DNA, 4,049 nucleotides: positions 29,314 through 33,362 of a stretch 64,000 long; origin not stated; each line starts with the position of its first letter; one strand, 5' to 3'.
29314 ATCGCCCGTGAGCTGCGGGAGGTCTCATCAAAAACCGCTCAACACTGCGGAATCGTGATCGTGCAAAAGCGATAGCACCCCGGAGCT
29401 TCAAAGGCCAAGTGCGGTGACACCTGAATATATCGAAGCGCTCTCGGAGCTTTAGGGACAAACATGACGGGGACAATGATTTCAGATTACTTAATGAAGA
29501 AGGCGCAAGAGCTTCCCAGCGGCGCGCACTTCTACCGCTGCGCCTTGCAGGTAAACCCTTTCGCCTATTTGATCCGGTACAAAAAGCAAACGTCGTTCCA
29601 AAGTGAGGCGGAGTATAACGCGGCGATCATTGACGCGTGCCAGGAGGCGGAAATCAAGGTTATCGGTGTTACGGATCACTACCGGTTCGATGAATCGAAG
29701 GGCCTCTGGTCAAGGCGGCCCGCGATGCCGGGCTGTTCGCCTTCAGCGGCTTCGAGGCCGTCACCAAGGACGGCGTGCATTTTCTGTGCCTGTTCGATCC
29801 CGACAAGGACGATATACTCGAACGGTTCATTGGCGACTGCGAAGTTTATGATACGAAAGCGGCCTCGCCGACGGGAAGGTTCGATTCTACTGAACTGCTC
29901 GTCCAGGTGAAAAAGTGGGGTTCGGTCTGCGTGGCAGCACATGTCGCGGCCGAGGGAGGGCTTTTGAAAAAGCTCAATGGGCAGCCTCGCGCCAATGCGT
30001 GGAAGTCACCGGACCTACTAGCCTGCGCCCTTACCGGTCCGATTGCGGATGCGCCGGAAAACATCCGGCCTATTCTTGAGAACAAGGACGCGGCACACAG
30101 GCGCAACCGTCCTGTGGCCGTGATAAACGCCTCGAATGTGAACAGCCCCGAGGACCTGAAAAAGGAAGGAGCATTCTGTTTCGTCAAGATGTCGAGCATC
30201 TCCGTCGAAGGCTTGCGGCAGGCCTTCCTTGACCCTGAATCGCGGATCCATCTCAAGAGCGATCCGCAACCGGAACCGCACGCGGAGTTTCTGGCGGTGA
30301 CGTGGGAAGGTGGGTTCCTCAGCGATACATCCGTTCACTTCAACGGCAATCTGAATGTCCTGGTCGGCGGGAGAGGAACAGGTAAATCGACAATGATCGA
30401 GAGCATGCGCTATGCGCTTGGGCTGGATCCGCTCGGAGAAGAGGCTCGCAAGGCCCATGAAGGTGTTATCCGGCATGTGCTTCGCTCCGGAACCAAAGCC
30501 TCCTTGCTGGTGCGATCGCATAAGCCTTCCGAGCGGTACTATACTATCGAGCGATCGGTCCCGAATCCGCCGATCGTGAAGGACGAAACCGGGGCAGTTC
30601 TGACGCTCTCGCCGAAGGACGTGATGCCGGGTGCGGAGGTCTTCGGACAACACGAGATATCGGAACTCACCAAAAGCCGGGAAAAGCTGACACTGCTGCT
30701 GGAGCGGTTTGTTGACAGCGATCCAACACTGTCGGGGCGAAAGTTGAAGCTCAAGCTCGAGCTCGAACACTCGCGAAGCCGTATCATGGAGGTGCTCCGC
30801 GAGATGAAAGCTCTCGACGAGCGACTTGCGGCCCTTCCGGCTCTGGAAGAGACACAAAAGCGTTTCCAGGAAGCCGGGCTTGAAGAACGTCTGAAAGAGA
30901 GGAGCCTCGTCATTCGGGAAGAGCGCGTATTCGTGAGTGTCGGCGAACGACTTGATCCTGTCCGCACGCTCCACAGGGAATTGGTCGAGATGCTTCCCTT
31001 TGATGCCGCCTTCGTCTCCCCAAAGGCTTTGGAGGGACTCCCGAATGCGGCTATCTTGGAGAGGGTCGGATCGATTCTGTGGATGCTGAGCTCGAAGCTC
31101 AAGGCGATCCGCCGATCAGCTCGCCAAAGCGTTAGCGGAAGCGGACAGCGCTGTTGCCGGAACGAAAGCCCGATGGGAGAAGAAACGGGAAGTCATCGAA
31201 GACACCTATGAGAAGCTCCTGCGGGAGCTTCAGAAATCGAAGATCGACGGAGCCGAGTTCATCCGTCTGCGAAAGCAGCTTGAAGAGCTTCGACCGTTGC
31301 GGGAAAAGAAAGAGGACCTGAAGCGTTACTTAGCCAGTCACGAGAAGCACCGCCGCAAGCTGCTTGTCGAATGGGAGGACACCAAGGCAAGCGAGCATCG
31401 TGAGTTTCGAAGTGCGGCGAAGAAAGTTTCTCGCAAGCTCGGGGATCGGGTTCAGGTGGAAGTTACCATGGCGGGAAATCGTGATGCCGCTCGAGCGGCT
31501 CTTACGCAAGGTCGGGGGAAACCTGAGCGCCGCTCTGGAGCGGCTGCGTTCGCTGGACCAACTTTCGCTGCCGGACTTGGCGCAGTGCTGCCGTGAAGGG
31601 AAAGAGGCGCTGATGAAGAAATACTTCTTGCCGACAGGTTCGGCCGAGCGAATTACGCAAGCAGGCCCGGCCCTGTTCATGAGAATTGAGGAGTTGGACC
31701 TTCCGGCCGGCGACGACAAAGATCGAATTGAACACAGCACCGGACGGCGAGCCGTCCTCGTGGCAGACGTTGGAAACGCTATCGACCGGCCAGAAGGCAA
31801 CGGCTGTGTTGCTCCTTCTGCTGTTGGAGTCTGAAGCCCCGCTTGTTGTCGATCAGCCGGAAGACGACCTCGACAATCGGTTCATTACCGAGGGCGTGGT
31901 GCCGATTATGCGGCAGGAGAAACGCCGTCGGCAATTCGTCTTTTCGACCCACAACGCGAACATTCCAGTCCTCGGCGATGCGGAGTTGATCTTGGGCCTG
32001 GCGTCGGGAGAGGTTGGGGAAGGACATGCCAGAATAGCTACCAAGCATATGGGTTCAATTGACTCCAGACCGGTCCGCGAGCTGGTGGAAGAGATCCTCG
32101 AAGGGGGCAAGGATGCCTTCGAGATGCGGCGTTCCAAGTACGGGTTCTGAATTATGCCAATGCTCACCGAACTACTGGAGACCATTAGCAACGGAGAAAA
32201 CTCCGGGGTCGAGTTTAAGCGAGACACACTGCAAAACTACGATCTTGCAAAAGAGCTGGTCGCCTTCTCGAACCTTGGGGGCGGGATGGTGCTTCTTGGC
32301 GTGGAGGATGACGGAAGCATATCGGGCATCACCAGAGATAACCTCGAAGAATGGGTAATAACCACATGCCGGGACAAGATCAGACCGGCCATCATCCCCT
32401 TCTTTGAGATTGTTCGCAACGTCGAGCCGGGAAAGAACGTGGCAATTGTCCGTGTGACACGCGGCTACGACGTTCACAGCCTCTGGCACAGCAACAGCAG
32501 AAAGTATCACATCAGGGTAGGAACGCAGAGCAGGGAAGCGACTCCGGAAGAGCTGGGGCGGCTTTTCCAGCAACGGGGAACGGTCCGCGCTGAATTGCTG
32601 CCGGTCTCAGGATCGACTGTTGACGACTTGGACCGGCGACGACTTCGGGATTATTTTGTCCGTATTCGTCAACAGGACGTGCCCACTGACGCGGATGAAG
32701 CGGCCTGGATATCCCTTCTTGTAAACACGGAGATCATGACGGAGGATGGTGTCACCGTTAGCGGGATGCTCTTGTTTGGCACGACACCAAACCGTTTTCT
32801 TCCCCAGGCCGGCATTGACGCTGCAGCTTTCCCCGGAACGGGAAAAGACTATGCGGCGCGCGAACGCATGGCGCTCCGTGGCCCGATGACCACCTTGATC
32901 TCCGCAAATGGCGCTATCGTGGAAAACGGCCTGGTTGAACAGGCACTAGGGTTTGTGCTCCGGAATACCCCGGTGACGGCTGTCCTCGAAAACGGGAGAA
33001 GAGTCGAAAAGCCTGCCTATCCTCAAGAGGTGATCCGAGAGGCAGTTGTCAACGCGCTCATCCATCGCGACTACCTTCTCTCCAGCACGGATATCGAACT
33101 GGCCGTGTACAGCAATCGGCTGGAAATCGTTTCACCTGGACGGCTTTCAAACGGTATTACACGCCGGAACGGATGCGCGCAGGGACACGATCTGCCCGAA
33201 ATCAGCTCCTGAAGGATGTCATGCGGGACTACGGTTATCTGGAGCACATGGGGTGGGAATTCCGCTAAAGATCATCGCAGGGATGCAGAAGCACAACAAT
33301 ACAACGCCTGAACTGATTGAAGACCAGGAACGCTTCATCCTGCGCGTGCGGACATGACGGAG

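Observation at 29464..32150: PHP-phosphoesterase + SMC/RecF-like ABC ATPase single-gene architecture (ppl-like), fragmented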

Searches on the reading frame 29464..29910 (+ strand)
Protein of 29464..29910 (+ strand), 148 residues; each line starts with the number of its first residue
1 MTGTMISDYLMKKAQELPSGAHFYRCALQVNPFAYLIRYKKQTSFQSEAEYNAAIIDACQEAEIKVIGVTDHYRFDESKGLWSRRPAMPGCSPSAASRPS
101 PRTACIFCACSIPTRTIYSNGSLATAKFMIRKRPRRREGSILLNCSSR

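Call 3: search_protein_families(library=pfam, proteins=[window:29464-29910:+], max_evalue=0.1)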
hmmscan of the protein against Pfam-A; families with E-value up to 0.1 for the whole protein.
window:29464-29910:+ (148 aa): 0 families

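Call 4: search_protein_families(library=padloc, proteins=[window:29464-29910:+], max_evalue=0.1)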
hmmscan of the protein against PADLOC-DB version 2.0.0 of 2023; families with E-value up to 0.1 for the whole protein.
window:29464-29910:+ (148 aa): 0 families

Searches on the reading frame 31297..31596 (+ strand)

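Call 3: search_protein_families(library=pfam, proteins=[window:31297-31596:+], max_evalue=0.1)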
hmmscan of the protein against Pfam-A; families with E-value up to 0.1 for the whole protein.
window:31297-31596:+ (99 aa): 1 family
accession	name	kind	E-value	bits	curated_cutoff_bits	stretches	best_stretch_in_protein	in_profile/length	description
PF13778.12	DUF4174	-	0.047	14.6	27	1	12-65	2-55/120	Domain of unknown function (DUF4174)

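Call 4: search_protein_families(library=padloc, proteins=[window:31297-31596:+], max_evalue=0.1)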
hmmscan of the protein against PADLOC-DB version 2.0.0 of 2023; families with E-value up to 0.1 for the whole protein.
window:31297-31596:+ (99 aa): 0 families

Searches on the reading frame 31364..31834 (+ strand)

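Call 3: search_protein_families(library=pfam, proteins=[window:31364-31834:+], max_evalue=0.1)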
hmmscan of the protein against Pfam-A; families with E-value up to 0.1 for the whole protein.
window:31364-31834:+ (156 aa): 1 family
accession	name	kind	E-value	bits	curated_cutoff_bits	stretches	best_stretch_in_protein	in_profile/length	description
PF19026.7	UBA_HYPK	-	0.067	13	27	0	44-61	23-40/41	HYPK UBA domain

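Call 4: search_protein_families(library=padloc, proteins=[window:31364-31834:+], max_evalue=0.1)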
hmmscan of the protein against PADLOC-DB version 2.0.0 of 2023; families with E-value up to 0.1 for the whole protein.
window:31364-31834:+ (156 aa): 0 families

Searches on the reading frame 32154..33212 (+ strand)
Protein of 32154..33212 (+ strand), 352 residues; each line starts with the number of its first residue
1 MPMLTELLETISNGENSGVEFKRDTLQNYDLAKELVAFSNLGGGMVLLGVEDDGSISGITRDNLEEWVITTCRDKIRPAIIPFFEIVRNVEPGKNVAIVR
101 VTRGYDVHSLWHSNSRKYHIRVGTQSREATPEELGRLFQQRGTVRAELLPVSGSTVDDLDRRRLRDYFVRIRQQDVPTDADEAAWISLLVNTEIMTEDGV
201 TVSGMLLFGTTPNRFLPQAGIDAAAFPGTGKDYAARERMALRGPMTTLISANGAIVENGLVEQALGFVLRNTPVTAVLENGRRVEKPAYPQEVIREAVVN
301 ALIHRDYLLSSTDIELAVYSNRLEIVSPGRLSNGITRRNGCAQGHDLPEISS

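Call 3: search_protein_families(library=pfam, proteins=[window:32154-33212:+], max_evalue=0.1)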
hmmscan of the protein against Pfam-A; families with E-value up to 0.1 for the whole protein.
window:32154-33212:+ (352 aa): 2 families
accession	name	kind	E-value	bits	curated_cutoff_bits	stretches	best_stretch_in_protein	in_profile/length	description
PF04326.19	SLFN_AlbA_2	-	1.8e-18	67.6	25.3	1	15-129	1-117/118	Schlafen, AlbA_2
PF13749.12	HATPase_c_4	-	0.00033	21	26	1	313-339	3-29/89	Putative ATP-dependent DNA helicase recG C-terminal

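Call 4: search_protein_families(library=padloc, proteins=[window:32154-33212:+], max_evalue=0.1)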
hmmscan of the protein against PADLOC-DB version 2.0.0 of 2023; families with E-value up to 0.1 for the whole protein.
window:32154-33212:+ (352 aa): 3 families
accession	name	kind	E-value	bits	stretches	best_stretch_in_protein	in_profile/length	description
PDLC02394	pAgo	-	4e-16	55.9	1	37-332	65-357/1121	-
PDLC02402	Aga_SIR2-PNTD1-PNTD2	-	4.4e-13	46.2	1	140-337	305-489/876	Class I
PDLC02418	Aga_SIR2-Kinase-PNTD1-PNTD2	-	1.8e-10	37.6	1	137-337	161-367/756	Class I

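Call 74: find_encoding_contigs(protein=window:32154-33212:+, flank=4000, max_places=8)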
Protein window:32154-33212:+ (352 aa): no gene with exactly this product is on record in the collection.
